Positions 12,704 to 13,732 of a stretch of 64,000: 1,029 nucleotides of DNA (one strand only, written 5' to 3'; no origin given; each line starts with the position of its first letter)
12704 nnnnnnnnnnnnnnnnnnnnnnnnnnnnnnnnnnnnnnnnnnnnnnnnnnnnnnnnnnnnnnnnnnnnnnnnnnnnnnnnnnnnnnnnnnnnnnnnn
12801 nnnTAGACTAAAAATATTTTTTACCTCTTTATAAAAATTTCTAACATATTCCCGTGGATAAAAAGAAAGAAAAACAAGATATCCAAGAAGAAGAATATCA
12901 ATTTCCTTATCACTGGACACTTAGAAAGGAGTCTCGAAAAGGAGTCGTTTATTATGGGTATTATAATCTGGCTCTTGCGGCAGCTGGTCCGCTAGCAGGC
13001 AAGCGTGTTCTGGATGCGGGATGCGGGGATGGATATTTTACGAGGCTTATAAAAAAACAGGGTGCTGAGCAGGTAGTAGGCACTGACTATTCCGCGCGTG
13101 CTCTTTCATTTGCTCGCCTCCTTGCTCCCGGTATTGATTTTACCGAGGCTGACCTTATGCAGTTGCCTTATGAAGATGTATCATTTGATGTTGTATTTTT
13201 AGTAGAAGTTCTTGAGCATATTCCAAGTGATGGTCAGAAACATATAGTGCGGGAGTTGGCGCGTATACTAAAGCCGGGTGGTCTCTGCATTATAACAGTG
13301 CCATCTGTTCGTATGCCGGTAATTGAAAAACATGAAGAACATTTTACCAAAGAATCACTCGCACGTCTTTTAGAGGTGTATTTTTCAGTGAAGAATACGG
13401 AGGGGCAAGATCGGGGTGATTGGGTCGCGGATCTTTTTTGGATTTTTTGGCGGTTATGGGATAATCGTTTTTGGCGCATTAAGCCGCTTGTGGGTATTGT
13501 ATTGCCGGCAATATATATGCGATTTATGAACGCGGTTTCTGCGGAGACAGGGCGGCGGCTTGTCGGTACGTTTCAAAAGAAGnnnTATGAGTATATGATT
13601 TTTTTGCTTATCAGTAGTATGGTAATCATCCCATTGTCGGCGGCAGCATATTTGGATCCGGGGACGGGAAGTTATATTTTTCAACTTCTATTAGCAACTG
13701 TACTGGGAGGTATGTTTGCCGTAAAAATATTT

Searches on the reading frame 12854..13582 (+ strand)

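Call 62: search_protein_families(library=pfam, proteins=[window:12854-13582:+], max_evalue=0.01)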
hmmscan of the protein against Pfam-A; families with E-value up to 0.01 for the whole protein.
window:12854-13582:+ (243 aa): 17 families
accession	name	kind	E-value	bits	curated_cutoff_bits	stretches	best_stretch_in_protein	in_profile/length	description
PF08241.18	Methyltransf_11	-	3.7e-24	85.6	21.2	1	53-147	1-95/95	Methyltransferase domain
PF13649.12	Methyltransf_25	-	4.9e-23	82.1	27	1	52-143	1-97/97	Methyltransferase domain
PF13489.12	Methyltransf_23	-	6.6e-20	71.9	27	1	44-171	18-152/164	Methyltransferase domain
PF13847.12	Methyltransf_31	-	1.2e-18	67.6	27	1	49-166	4-128/145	Methyltransferase domain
PF08242.18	Methyltransf_12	-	8.1e-16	59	30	1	53-144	1-97/98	Methyltransferase domain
PF08003.17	Methyltransf_9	-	2.1e-08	33.9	23.8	1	45-177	112-244/315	Protein of unknown function (DUF1698)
PF01209.24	Ubie_methyltran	-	3e-08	33.7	20.1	1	44-169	43-174/233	ubiE/COQ5 methyltransferase family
PF07021.18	MetW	-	1.1e-07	32.1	21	1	48-151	13-111/193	Methionine biosynthesis protein MetW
PF05148.21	Methyltransf_8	-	1.9e-06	28.4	27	1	52-166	76-175/219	Hypothetical methyltransferase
PF02353.26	CMAS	-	5.8e-06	26.3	27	1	48-148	62-165/273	Mycolic acid cyclopropane synthetase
PF01739.24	CheR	-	9.1e-06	25.7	27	1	92-147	118-173/195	CheR methyltransferase, SAM binding domain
PF05175.20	MTS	-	0.00016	21.8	23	1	48-90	31-74/170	Methyltransferase small domain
PF01728.25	FtsJ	-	0.00029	21.3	24.1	1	48-108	21-82/181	FtsJ-like methyltransferase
PF06325.19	PrmA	-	0.0016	18.4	22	1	48-146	161-257/296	Ribosomal protein L11 methyltransferase (PrmA)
PF03141.22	Methyltransf_29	-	0.0021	17.1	23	1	50-166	119-232/506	Putative S-adenosyl-L-methionine-dependent methyltransferase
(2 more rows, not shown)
